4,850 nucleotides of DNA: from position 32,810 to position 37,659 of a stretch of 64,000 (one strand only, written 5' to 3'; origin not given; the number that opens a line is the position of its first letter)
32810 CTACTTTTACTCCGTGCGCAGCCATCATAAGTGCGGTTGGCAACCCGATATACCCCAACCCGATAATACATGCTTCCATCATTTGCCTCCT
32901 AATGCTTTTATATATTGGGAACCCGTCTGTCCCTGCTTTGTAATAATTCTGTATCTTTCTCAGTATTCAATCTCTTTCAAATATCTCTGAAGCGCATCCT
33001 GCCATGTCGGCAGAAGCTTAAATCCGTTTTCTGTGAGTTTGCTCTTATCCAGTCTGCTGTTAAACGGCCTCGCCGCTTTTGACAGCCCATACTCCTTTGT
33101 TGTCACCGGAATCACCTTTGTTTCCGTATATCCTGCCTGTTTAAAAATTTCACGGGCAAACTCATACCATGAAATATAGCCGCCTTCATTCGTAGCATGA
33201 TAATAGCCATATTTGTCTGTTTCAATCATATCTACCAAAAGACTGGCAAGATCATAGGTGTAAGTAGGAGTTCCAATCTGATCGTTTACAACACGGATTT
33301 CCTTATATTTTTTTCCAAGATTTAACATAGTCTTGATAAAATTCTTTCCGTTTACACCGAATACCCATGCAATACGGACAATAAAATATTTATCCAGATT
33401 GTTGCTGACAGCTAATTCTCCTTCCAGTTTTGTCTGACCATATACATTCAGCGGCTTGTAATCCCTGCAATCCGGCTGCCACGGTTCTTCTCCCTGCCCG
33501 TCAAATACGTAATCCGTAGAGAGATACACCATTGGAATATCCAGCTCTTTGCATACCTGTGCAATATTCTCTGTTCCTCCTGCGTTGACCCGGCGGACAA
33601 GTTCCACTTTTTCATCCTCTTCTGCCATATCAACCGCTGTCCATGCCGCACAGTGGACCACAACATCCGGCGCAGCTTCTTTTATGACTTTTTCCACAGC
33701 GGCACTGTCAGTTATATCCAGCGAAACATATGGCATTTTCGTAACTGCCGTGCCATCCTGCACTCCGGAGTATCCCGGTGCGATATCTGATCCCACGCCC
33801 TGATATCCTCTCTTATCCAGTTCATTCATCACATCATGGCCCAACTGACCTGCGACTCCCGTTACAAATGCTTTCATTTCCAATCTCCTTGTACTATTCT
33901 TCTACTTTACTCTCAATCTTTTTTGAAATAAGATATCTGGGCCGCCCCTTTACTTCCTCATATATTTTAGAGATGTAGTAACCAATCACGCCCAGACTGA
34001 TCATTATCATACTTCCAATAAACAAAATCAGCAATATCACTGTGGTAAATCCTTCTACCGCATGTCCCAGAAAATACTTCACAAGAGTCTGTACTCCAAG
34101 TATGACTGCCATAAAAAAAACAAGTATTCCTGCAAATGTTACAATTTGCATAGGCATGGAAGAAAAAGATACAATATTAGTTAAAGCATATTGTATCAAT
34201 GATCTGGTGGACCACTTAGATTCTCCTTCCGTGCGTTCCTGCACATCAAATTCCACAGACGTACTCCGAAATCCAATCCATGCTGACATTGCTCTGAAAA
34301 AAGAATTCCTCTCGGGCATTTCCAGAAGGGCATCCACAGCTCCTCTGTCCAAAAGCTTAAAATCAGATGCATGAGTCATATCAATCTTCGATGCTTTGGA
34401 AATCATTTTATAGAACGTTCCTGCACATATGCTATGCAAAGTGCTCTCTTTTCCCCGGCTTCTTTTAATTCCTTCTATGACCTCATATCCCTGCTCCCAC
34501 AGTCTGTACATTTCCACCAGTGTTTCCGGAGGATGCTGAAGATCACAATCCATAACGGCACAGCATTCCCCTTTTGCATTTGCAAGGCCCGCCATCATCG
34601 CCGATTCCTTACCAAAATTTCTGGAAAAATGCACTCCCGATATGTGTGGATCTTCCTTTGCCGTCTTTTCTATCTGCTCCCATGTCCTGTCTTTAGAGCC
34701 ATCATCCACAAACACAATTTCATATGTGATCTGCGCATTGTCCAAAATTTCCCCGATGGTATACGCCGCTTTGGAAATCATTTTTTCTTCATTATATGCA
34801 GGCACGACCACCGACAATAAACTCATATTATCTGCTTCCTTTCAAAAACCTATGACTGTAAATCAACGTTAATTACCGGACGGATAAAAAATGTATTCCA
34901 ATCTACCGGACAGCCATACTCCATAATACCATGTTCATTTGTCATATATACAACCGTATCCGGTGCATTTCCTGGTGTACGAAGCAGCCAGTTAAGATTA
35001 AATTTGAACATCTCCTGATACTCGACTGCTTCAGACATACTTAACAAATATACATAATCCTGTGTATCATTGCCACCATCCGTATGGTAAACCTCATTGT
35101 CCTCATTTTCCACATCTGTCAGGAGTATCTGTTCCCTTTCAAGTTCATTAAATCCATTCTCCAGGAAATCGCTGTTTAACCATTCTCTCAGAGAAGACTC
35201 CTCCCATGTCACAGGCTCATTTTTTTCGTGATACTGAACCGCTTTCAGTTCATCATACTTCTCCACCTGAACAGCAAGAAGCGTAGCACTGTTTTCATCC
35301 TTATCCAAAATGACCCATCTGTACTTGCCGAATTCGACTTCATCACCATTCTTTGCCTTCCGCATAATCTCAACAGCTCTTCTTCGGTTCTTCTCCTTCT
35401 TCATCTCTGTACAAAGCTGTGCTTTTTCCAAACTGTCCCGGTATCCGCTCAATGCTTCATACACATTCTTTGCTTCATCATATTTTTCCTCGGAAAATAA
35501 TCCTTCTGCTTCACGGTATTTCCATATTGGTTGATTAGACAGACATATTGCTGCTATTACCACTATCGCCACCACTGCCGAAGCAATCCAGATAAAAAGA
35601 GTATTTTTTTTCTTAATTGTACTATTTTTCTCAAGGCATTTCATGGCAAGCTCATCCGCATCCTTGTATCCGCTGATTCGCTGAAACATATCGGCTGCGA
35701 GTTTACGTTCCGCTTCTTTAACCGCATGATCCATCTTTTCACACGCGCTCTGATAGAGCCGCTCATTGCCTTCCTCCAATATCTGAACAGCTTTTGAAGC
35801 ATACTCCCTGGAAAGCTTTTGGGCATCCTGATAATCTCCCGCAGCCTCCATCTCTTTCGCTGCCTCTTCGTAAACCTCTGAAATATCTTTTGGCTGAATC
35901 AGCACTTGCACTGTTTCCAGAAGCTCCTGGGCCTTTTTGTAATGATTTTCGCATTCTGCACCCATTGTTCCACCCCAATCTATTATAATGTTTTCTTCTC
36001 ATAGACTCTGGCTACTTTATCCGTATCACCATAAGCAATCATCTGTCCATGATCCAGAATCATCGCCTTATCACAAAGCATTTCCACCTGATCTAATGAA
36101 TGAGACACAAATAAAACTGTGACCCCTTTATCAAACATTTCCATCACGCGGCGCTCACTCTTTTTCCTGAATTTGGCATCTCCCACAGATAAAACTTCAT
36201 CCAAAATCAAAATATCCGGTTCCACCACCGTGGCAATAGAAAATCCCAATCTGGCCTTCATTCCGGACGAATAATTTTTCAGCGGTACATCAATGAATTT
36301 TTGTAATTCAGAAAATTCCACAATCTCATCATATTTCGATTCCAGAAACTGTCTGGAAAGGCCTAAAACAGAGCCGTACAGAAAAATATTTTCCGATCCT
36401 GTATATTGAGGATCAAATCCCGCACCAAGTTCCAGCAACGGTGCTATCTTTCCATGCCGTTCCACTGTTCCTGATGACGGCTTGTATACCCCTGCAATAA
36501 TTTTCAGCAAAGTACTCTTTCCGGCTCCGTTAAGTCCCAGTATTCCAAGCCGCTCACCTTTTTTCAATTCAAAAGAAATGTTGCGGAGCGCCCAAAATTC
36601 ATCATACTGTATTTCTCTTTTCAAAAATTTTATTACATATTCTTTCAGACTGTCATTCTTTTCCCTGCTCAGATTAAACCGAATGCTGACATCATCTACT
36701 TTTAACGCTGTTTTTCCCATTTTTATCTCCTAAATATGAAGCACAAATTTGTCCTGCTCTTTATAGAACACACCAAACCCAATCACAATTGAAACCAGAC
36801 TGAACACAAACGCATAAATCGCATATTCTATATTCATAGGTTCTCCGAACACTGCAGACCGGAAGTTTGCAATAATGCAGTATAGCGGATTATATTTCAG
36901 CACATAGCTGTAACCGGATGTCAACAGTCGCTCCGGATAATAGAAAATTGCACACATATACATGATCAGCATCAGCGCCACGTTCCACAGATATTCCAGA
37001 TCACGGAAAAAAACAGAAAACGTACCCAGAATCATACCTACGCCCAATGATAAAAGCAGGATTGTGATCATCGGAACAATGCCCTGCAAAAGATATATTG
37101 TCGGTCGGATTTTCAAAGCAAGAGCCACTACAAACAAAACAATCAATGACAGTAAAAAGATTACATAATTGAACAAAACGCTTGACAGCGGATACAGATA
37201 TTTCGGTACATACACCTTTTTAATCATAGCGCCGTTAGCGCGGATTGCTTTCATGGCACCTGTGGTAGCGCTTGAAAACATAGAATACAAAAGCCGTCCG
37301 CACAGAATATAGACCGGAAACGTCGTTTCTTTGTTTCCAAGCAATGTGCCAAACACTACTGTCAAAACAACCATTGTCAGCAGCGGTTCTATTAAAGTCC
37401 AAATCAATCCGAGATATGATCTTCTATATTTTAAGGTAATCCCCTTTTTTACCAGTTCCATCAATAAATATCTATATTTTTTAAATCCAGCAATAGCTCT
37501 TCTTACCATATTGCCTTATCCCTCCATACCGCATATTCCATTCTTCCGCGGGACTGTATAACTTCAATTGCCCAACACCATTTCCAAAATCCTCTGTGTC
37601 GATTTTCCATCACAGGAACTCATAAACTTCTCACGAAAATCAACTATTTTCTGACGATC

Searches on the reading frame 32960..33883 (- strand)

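Call 49: search_protein_families(library=pfam, proteins=[window:32960-33883:-], max_evalue=0.00001)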
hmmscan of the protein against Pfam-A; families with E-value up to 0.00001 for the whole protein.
window:32960-33883:- (307 aa): 6 families
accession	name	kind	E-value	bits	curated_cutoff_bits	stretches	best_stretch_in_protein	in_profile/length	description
PF04321.23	RmlD_sub_bind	-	9.6e-93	310.8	27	1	3-305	1-285/287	RmlD substrate binding domain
PF01370.27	Epimerase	-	7.8e-25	88.1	20.9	1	6-222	2-227/240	NAD dependent epimerase/dehydratase family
PF16363.11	GDP_Man_Dehyd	-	3e-16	60.3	27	1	6-168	1-173/332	GDP-mannose 4,6 dehydratase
PF01073.25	3Beta_HSD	-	1.2e-11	44.6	22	1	7-258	2-276/280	3-beta hydroxysteroid dehydrogenase/isomerase family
PF02719.21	Polysacc_synt_2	-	2.1e-10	40.7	20.2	1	52-179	58-176/293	Polysaccharide biosynthesis protein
PF07993.18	NAD_binding_4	-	1.9e-07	30.9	20.1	1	73-176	90-209/258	Male sterility protein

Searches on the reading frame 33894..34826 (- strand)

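Call 49: search_protein_families(library=pfam, proteins=[window:33894-34826:-], max_evalue=0.00001)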
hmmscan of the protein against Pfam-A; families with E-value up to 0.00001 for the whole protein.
window:33894-34826:- (310 aa): 2 families
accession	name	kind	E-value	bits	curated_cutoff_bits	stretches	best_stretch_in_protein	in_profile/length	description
PF00535.33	Glycos_transf_2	-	2e-30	106.4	23.3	1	5-127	1-121/168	Glycosyl transferase family 2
PF13641.12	Glyco_tranf_2_3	-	1.2e-07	32.4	27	1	4-131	3-132/230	Glycosyltransferase like family 2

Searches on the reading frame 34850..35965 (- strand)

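Call 49: search_protein_families(library=pfam, proteins=[window:34850-35965:-], max_evalue=0.00001)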
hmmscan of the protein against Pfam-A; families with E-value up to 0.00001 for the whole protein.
window:34850-35965:- (371 aa): 1 family
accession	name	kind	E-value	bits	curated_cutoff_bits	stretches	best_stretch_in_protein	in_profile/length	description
PF19789.6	DUF6273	-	9.3e-22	78.1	23.5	1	233-368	10-171/172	Domain of unknown function (DUF6273)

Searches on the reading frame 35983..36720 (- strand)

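Call 49: search_protein_families(library=pfam, proteins=[window:35983-36720:-], max_evalue=0.00001)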
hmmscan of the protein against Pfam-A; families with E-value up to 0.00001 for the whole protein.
window:35983-36720:- (245 aa): 1 family
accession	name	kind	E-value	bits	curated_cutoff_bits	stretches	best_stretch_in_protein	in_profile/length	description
PF00005.33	ABC_tran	-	8.6e-23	81.9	25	1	45-176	1-135/137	ABC transporter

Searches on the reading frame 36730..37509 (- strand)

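Call 49: search_protein_families(library=pfam, proteins=[window:36730-37509:-], max_evalue=0.00001)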
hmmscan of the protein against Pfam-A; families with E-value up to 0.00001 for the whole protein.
window:36730-37509:- (259 aa): 1 family
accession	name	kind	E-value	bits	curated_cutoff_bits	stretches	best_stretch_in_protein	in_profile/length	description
PF01061.29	ABC2_membrane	-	1.8e-13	51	26.9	1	16-221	3-211/211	ABC-2 type transporter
